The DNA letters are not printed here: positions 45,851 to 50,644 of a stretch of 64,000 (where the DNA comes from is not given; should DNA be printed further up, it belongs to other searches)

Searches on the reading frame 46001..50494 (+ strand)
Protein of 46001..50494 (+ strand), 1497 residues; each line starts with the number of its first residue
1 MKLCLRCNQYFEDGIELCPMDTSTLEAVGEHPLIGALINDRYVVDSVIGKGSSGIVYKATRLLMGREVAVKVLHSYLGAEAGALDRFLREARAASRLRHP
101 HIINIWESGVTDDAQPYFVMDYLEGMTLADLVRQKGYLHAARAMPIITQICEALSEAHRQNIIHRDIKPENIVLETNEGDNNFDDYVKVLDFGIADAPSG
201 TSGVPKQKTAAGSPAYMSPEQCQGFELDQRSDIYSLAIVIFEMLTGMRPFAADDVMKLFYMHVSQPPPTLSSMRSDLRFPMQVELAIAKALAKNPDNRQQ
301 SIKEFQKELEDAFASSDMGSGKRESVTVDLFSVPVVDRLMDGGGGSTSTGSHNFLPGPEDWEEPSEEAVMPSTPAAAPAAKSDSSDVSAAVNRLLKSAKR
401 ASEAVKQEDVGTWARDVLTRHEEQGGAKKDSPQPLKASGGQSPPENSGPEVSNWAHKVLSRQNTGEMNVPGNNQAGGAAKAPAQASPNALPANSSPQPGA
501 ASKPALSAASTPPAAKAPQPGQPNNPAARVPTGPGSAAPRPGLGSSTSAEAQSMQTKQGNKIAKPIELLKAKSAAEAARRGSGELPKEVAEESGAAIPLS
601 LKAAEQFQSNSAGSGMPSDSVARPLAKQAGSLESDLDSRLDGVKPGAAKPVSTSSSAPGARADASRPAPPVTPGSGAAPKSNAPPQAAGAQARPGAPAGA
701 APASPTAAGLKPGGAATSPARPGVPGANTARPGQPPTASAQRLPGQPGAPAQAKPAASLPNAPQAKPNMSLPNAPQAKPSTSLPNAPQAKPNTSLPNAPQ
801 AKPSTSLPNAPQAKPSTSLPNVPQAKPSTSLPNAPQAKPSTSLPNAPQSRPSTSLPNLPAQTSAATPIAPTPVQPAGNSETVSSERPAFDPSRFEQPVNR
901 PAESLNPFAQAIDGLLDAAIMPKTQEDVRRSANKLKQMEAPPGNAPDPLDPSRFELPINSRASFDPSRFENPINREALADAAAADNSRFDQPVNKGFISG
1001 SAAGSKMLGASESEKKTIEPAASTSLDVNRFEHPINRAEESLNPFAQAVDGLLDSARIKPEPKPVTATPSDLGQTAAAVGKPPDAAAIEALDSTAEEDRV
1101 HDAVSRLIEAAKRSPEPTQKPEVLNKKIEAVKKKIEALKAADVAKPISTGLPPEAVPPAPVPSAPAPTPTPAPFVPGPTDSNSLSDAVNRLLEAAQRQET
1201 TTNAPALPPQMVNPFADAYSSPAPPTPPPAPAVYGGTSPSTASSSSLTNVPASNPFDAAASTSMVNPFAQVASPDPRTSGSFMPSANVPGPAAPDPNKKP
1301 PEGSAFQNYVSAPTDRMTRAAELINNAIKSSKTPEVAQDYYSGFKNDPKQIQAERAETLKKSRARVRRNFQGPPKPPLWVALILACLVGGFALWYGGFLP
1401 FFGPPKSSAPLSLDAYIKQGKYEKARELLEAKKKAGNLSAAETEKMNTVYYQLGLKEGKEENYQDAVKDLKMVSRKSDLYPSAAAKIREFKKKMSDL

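Call 56: search_protein_families(library=pfam, proteins=[window:46001-50494:+], max_evalue=0.00001)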
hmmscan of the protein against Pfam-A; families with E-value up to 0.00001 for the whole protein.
window:46001-50494:+ (1497 aa): 3 families
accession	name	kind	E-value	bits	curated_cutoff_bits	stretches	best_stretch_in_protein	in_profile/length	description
PF00069.31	Pkinase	-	2.2e-47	162.1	31.7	1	42-298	1-251/263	Protein kinase domain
PF07714.23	PK_Tyr_Ser-Thr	-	1.2e-30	107.2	23.1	1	45-298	4-248/258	Protein tyrosine and serine/threonine kinase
PF03109.22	ABC1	-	9e-06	25.4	22.9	0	79-196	112-215/244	ABC1 atypical kinase-like domain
